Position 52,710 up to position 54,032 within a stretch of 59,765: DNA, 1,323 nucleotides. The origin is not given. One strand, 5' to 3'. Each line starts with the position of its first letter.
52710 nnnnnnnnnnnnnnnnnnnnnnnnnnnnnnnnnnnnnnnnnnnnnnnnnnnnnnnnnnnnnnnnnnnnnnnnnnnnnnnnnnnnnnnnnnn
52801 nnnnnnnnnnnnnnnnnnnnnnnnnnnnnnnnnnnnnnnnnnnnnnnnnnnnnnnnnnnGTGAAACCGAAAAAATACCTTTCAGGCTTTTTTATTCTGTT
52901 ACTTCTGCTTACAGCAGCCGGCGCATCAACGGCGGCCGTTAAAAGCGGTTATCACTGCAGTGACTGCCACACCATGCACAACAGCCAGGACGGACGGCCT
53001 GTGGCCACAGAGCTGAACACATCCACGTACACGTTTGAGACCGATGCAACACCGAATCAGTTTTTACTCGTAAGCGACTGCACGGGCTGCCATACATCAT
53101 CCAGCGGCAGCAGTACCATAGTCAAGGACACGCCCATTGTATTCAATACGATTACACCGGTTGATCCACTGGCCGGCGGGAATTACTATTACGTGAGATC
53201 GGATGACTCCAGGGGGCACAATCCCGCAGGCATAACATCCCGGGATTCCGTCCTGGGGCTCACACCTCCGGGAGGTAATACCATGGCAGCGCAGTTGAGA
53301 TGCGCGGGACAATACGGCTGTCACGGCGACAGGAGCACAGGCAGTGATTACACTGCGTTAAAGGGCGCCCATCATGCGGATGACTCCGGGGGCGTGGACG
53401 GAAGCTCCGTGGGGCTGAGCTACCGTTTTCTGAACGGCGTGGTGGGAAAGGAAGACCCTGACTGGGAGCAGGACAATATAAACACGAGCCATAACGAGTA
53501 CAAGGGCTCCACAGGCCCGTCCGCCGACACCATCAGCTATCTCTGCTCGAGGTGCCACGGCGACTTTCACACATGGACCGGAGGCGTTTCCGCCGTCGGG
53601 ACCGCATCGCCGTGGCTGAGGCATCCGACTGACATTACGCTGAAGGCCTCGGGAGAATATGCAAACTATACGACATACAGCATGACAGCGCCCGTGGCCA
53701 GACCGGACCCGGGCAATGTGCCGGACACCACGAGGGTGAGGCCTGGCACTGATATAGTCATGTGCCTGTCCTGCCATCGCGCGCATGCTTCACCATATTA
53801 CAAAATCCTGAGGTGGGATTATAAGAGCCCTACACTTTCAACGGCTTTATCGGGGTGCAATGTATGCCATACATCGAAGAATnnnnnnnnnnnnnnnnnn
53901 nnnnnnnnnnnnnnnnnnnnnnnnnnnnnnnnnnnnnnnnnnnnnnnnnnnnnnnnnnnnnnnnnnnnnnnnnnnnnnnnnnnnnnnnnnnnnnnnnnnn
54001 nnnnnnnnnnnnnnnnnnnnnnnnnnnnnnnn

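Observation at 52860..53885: OmcS-like hexahaem cytochrome that keeps the inter-subunit His signature but has a CX5CH third haem site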

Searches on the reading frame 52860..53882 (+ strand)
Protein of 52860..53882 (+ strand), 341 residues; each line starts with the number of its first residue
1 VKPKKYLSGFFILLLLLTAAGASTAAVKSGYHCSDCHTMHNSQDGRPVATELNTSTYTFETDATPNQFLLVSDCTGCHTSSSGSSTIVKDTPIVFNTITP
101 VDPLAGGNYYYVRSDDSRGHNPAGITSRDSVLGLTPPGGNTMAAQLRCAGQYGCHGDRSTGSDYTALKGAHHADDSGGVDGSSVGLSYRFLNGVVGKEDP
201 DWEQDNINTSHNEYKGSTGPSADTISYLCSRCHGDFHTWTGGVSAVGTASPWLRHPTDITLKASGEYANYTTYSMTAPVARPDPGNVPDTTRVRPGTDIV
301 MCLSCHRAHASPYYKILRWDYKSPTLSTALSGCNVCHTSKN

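Call 3: search_solved_structures(query=window:52860-53882:+, max_evalue=10, show_alignments=3)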
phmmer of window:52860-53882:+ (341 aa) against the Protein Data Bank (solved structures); distinct sequences matched with E-value up to 10: 0.

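Call 4: search_protein_families(library=pfam, proteins=[window:52860-53882:+], max_evalue=0.1)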
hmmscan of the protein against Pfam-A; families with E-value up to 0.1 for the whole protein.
window:52860-53882:+ (341 aa): 3 families
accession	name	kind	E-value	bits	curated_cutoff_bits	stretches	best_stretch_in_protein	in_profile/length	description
PF09699.15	Paired_CXXCH_1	-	5e-08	33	20.6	1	301-340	8-39/41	Doubled CXXCH motif (Paired_CXXCH_1)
PF14522.11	Cytochrome_C7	-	1.3e-05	25.3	24.8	1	27-84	9-54/67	Cytochrome c7 and related cytochrome c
PF23674.1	RYYR-CCHC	-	0.021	15.2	27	0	28-49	37-58/79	RYYR-CCHC domain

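Call 5: search_protein_families(library=ncbifam, proteins=[window:52860-53882:+], max_evalue=0.1)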
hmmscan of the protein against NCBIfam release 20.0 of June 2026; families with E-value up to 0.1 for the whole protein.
window:52860-53882:+ (341 aa): 2 families
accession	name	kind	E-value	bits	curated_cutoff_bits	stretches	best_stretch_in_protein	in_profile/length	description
TIGR01905.1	paired_CXXCH_1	subfamily_domain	3.5e-06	26.8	25.2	1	301-339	8-38/41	doubled CXXCH domain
TIGR03508.1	decahem_SO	subfamily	0.0051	16.3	192.2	0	31-81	144-199/258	DmsE family decaheme c-type cytochrome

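Call 6: find_homologous_proteins(query=window:52860-53882:+, max_evalue=0.001)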
Query window:52860-53882:+ (341 aa): 3000 proteins with E <= 0.001 among 8000 candidates; the best 120 are listed.
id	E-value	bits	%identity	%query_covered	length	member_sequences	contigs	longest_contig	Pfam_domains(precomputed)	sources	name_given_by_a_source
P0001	2.3e-234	795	100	100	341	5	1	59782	PF09699.16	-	-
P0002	1.6e-190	651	82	100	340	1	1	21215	PF09699.16,PF14522.12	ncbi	-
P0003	2.0e-188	644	81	100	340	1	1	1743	PF09699.16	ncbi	-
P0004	2.5e-164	565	71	99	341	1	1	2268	PF09699.16,PF14522.12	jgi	jgi:hypothetical protein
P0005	5.4e-157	541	70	98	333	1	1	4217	PF09699.16,PF14522.12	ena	-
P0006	1.6e-154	532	70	93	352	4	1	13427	PF09699.16,PF14522.12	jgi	-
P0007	1.8e-154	532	69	97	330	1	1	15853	PF09699.16,PF14522.12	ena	-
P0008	5.7e-154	531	69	91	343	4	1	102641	PF09699.16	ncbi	-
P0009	3.4e-153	528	70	98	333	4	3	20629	PF09699.16,PF14522.12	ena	-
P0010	6.1e-153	527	70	91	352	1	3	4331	PF09699.16,PF14522.12,PF22113.2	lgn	-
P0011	2.1e-152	525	69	99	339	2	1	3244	PF09699.16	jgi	jgi:hypothetical protein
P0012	5.5e-152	524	70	91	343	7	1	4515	PF09699.16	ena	-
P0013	6.2e-152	524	66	100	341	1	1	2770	PF09699.16,PF14522.12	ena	-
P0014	4.1e-151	521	69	97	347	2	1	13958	PF09699.16,PF14522.12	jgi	-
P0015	4.2e-151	521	67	99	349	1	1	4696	PF09699.16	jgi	jgi:hypothetical protein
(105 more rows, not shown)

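Call 8: search_solved_structures(query=A1, max_evalue=10, show_alignments=5)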
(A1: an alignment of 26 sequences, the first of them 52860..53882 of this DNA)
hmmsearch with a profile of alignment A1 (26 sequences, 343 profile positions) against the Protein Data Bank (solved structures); distinct sequences matched with E-value up to 10: 2.
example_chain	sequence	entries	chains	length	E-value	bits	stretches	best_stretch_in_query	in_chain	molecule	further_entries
6ef8_A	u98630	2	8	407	1.5e-10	44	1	33-325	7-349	C-type cytochrome OmcS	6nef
3ubr_A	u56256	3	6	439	4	9.7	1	221-341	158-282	Cytochrome c-552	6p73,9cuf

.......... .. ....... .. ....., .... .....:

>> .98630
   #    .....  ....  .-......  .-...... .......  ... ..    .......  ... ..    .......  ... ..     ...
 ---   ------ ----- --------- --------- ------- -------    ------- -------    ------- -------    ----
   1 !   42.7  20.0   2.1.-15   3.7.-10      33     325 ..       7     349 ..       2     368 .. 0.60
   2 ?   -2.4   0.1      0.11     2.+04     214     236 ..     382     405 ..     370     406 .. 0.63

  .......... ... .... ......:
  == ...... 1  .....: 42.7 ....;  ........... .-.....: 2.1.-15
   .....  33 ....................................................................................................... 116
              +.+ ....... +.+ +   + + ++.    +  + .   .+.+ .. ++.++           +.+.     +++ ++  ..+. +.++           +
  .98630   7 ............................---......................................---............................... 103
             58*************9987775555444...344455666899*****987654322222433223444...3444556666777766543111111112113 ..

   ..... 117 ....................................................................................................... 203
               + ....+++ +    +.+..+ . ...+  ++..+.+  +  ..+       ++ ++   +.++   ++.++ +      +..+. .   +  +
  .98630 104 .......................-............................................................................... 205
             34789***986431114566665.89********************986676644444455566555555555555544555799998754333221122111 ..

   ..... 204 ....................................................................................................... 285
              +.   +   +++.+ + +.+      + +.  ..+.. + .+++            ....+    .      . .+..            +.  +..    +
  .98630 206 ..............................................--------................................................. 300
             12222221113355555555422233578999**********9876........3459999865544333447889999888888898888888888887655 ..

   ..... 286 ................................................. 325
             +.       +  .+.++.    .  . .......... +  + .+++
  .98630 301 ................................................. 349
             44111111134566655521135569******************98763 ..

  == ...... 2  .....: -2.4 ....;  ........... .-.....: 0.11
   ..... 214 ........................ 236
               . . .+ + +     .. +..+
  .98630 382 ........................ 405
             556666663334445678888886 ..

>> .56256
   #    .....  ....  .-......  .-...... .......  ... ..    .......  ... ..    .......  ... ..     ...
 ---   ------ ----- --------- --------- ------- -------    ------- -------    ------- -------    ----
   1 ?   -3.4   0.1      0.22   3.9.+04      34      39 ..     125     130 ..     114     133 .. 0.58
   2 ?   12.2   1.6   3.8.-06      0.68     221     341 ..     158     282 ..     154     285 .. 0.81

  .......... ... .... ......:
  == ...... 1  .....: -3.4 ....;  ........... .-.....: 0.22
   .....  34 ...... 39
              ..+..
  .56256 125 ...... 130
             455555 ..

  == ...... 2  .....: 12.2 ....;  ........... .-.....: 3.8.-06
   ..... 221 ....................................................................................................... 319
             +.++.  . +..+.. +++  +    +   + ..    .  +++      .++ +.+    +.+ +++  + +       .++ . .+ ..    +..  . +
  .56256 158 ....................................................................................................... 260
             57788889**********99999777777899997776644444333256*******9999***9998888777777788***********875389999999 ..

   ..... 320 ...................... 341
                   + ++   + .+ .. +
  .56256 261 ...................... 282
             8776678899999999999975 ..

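Call 21: find_encoding_contigs(protein=P0002, flank=10000, max_places=3)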
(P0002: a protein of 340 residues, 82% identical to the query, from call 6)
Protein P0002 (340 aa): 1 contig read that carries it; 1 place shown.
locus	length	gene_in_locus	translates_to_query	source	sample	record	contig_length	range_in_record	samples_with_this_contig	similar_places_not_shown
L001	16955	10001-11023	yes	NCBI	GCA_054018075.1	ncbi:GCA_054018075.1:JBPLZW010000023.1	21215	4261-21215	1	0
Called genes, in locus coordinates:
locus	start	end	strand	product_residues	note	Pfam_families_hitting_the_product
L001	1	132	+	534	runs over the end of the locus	PF14321:DUF4382 (weak), PF10282:Lactonase (faint), PF21783:YNCE (weak)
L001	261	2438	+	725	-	-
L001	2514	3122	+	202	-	PF05643:GNA1162-like (weak)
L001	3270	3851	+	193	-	PF13036:LpoB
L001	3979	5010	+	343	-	PF17680:FlgO (faint)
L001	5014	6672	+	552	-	PF13145:Rotamase_2, PF00639:Rotamase, PF13145:Rotamase_2, PF00639:Rotamase, PF13616:Rotamase_3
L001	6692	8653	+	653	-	-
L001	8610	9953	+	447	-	PF14522:Cytochrome_C7 (faint), PF02085:Cytochrom_CIII (faint), PF14537:Cytochrom_c3_2 (faint), PF22678:Cytochrom_c_NrfB-like (faint), PF22113:Mtrc-MtrF_II-IV_dom (faint), PF09699:Paired_CXXCH_1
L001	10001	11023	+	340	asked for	PF14522:Cytochrome_C7 (faint), PF09699:Paired_CXXCH_1 (faint)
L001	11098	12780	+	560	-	PF14522:Cytochrome_C7 (faint), PF09699:Paired_CXXCH_1 (faint), PF22113:Mtrc-MtrF_II-IV_dom (weak)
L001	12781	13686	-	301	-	PF22113:Mtrc-MtrF_II-IV_dom (faint), PF09699:Paired_CXXCH_1 (faint), PF14522:Cytochrome_C7 (faint)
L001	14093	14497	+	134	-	PF23198:PDE8A_N (weak), PF00072:Response_reg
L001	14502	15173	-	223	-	PF13623:SurA_N_2, PF13624:SurA_N_3, PF09312:SurA_N (weak)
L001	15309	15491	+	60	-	-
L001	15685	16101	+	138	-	-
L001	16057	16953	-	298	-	?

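Call 23: predict_structure(alignment_id=A1)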
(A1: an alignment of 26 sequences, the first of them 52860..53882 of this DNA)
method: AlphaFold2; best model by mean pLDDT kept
length: 341 residues; sequences in the alignment: 26
mean_pLDDT: 38.2   pTM: 0.21
mean pLDDT of the five models: 38.2, 38.2, 36.7, 36.2, 34.6
residues with pLDDT >= 90: 2; 70-90: 13; 50-70: 14; < 50: 312
segments of 3 or more residues with pLDDT < 50: 20-52, 57-59, 64-284, 289-341
pLDDT, mean of each block of 10 residues (from residue 1): 80 76 37 38 45 51 45 37 34 38 35 36 28 35 34 40 38 40 39 30 31 36 44 38 32 25 31 30 46 38 25 26 37 25 24
secondary structure, 60 per line:
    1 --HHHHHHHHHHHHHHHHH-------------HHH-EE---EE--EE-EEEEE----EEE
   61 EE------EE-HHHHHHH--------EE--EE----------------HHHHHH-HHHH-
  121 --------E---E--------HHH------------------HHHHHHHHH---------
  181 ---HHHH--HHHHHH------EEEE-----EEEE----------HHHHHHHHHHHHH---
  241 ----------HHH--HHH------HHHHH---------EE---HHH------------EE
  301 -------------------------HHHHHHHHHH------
elements in order: H3-19 E49-53 E58-62 H72-78 H109-114 H116-119 H163-171 H184-187 H190-195 E202-205 E211-214 H225-237 H265-269 H326-335

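Call 25: find_related_loci(query=A1, collection=genome_contigs, flank=10000)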
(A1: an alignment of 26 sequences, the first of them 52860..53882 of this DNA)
Query A1 (341 aa) in genome_contigs; peptide patterns used: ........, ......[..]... (x = any residue, [..] = any of these).
598 stretches matched a pattern (row limit reached: there are more); 546 encode a relative of the query (tblastn E <= 1e-3); the best 80 are kept; 80 distinct loci.
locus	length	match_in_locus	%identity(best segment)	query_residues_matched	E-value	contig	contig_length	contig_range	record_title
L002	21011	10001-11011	67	10-341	2e-150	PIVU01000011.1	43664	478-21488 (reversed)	MAG: Nitrospirae bacterium isolate Glo_13 GloG15_CONTIG839, whole genome shotgun sequence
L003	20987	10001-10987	65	10-341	2e-146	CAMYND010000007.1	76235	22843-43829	MAG: Thermodesulfovibrionia bacterium isolate FCS_M_Nitrospinota_09 genome assembly, contig: scaffold_428, whole genome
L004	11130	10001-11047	55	11-341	1e-117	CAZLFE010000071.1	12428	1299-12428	MAG TPA_asm: uncultured Nitrospiraceae bacterium isolate binchicken_co325_89 genome assembly, contig: NODE_1690_length_1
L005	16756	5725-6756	55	2-341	2e-114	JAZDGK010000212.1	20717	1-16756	MAG: Pseudomonadota bacterium isolate MEGAHIT-group-0.260 k141_2676389, whole genome shotgun sequence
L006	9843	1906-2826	56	33-341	3e-109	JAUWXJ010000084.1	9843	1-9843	MAG: Desulfobacterales bacterium isolate CSMAG_2681 CSMAG_2681_k141_1307057_length_9843_cov_6.9592, whole genome shotgun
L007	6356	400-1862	53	4-341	3e-102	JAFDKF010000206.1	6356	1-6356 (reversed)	MAG: Deltaproteobacteria bacterium isolate Meg22_46_Bin_1 Meg22_46_Bin_1_scaffold_63329, whole genome shotgun sequence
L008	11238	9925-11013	49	4-341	2e-99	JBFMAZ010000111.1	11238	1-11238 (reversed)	MAG: Thermodesulfobacteriota bacterium isolate MAG151 MAG151_111, whole genome shotgun sequence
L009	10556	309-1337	49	10-341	5e-91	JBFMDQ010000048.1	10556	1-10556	MAG: Nitrospirota bacterium isolate MAG223 MAG223_48, whole genome shotgun sequence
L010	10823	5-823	58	80-341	1e-90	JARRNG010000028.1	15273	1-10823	MAG: Nitrospirota bacterium isolate Spart_118_MAG scaffold_1373, whole genome shotgun sequence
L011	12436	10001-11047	47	11-341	2e-81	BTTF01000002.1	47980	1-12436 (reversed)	MAG: Bacterium Idc_ex_meta_mg7 DNA, NODE_18_47980_cov_39.809427, whole genome shotgun sequence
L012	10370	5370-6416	43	10-341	1e-80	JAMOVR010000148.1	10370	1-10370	MAG: Candidatus Heimdallarchaeota archaeon isolate PIR-30_metabat2_scaf2bin.046 PIR-30_scaffold_2437_c1, whole genome sh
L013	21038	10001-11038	46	10-341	2e-80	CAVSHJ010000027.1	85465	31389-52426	MAG: Thermodesulfovibrionales bacterium isolate MFD01299.bin.3.198 genome assembly, contig: contig_73937, whole genome s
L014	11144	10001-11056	45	13-341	3e-80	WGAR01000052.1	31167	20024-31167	MAG: Thermodesulfobacteriaceae bacterium isolate S143_67 k151_165410, whole genome shotgun sequence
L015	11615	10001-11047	45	9-341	2e-80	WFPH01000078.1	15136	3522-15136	MAG: Thermosulfurimonas sp. isolate S012_5 k151_237740, whole genome shotgun sequence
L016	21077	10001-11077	43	4-341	1e-79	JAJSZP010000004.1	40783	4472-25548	MAG: Deltaproteobacteria bacterium isolate SM14434BFWG172 FWG172_EthSRB1_contig004_0040783bp, whole genome shotgun seque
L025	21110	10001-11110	44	1-340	3e-75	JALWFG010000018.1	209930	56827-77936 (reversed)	MAG: Candidatus Desulfofervidaceae bacterium isolate T11_metabat2_scaf2bin.034 T11_NODE_7_length_209930_cov_14.784002, w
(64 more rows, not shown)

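Call 33: search_protein_representatives(alignment_id=A1)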
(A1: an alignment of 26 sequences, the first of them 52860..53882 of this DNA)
Query: 26 sequences, 343 profile positions. Proteins with E-value up to 0.001 (for the whole library): 1364; up to 1e-10: 919; up to 1e-30: 508. The best 150 are listed.
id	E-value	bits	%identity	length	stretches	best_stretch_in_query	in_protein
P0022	1.3e-170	583.5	-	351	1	9-343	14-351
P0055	1.4e-149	514.3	-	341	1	8-343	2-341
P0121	1.8e-129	448.2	-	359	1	10-343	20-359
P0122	5.3e-112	390.8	-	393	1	7-343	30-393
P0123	9.3e-95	334.1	-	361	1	10-343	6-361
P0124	1.8e-94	333.2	-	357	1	13-343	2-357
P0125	9.9e-93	327.4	-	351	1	8-343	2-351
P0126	5.5e-92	325.0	-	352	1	15-343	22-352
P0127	6.2e-92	324.8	-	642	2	10-342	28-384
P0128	6.7e-91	321.4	-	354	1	16-342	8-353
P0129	9.9e-91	320.8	-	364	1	11-343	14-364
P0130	2.2e-90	319.7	-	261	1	95-343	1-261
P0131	2.3e-90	319.7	-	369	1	10-342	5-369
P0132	3.0e-89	316.0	-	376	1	12-341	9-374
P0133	4.0e-89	315.6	-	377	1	10-343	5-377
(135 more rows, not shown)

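Call 47: predict_structure(alignment_id=A2)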
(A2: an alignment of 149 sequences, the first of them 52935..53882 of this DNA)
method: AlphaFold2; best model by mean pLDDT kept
length: 316 residues; sequences in the alignment: 149
mean_pLDDT: 94.4   pTM: 0.91
mean pLDDT of the five models: 94.4, 94.0, 93.5, 93.2, 90.8
residues with pLDDT >= 90: 284; 70-90: 27; 50-70: 5; < 50: 0
segments of 3 or more residues with pLDDT < 50: none
pLDDT, mean of each block of 10 residues (from residue 1): 86 93 95 95 96 95 96 97 97 96 96 96 98 96 96 96 98 96 95 96 96 74 80 95 96 98 97 97 97 97 95 84
secondary structure, 60 per line:
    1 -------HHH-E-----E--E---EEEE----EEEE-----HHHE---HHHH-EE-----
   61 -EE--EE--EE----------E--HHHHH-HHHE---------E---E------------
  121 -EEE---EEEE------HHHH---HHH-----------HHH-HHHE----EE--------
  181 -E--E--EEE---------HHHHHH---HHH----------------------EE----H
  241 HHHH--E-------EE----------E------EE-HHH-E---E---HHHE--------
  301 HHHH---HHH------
elements in order: E25-28 E33-36 H49-52 H85-89 E122-124 E128-131 H138-141 E188-190 H200-205 H240-244 H301-304
